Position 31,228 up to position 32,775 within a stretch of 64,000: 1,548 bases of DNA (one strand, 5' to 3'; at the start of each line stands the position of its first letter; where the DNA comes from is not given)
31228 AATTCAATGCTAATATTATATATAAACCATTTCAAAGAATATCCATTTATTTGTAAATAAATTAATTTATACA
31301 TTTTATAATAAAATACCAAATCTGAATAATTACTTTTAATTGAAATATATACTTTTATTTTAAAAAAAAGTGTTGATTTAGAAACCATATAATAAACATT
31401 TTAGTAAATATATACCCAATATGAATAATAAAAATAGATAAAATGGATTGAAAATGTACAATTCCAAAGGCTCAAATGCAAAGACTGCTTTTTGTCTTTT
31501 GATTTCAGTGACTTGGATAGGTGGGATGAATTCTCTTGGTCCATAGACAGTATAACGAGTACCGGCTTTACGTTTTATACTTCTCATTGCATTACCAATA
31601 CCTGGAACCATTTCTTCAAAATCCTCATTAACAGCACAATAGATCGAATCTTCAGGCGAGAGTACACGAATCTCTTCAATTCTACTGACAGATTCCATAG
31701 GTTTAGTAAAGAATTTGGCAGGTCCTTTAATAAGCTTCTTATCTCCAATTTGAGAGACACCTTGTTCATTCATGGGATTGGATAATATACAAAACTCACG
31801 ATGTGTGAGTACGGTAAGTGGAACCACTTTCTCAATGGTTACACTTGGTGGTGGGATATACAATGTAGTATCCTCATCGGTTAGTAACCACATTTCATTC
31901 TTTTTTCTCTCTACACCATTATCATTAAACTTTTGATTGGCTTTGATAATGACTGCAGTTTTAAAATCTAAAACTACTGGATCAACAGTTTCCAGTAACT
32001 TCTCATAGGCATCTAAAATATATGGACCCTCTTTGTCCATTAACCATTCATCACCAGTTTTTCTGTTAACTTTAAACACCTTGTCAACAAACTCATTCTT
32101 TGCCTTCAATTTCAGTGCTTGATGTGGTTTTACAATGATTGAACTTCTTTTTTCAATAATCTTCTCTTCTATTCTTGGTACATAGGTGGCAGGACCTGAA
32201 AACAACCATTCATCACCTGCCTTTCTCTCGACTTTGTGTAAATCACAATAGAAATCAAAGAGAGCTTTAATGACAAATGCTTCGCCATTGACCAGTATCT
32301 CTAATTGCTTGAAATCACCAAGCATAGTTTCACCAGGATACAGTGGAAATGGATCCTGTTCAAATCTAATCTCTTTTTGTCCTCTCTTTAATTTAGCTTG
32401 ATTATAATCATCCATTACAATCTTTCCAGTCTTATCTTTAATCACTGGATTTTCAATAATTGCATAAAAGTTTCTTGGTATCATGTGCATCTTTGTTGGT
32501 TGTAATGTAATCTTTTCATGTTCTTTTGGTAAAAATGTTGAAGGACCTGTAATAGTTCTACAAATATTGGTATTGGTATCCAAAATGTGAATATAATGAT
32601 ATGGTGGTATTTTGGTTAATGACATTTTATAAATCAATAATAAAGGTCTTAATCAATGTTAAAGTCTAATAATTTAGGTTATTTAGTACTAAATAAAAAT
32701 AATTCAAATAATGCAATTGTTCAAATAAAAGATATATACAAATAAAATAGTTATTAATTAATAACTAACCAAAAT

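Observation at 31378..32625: Truncated major-vault-protein paralog: MVP repeat domains only, ending in a hydrophobic tail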

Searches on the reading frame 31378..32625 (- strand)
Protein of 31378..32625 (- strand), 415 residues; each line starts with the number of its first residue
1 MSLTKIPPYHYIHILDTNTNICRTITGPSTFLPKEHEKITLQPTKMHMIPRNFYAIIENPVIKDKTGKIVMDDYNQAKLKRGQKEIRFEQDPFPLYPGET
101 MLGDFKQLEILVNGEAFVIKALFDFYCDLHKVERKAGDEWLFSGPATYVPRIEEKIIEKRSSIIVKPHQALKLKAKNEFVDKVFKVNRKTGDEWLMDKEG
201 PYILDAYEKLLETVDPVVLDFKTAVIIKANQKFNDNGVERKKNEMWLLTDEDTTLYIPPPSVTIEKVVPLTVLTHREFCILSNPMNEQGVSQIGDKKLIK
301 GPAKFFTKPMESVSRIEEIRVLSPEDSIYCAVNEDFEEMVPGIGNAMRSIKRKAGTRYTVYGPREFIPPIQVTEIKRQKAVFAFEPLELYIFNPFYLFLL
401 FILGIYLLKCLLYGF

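Call 3: search_protein_families(library=pfam, proteins=[window:31378-32625:-], max_evalue=0.1)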
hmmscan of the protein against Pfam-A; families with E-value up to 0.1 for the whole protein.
window:31378-32625:- (415 aa): 2 families
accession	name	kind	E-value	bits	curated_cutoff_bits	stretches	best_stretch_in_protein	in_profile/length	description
PF01505.23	Vault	-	5.1e-42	142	27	4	110-151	2-42/42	Major Vault Protein repeat domain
PF17794.6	Vault_2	-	9.6e-23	80.9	23.6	1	46-104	1-59/60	Major Vault Protein repeat domain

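Call 4: search_solved_structures(query=window:31378-32625:-, show_alignments=1)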
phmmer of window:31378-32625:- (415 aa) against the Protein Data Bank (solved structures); distinct sequences matched with E-value up to 0.001: 8.
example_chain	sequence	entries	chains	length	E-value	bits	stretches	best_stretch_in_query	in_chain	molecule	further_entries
9z4w_A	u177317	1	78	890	3.6e-92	312.6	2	2-389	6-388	Major vault protein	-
3gf5_A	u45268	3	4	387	1.6e-85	290.7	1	3-381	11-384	Major vault protein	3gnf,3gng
7pkz_A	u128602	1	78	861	4.2e-85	289.3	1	3-335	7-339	Major vault protein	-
4hl8_A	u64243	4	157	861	1.2e-84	287.8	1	3-336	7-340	Major vault protein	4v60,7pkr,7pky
2qzv_A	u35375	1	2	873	1.3e-84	287.7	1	3-336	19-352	Major vault protein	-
6bp7_A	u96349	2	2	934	1.6e-84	287.4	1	3-335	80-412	Major vault protein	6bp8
11dr_A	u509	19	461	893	6.8e-84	285.3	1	4-334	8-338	Major vault protein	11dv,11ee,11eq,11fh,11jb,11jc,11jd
1y7x_A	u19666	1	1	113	6.5e-20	74.6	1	108-219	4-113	Major vault protein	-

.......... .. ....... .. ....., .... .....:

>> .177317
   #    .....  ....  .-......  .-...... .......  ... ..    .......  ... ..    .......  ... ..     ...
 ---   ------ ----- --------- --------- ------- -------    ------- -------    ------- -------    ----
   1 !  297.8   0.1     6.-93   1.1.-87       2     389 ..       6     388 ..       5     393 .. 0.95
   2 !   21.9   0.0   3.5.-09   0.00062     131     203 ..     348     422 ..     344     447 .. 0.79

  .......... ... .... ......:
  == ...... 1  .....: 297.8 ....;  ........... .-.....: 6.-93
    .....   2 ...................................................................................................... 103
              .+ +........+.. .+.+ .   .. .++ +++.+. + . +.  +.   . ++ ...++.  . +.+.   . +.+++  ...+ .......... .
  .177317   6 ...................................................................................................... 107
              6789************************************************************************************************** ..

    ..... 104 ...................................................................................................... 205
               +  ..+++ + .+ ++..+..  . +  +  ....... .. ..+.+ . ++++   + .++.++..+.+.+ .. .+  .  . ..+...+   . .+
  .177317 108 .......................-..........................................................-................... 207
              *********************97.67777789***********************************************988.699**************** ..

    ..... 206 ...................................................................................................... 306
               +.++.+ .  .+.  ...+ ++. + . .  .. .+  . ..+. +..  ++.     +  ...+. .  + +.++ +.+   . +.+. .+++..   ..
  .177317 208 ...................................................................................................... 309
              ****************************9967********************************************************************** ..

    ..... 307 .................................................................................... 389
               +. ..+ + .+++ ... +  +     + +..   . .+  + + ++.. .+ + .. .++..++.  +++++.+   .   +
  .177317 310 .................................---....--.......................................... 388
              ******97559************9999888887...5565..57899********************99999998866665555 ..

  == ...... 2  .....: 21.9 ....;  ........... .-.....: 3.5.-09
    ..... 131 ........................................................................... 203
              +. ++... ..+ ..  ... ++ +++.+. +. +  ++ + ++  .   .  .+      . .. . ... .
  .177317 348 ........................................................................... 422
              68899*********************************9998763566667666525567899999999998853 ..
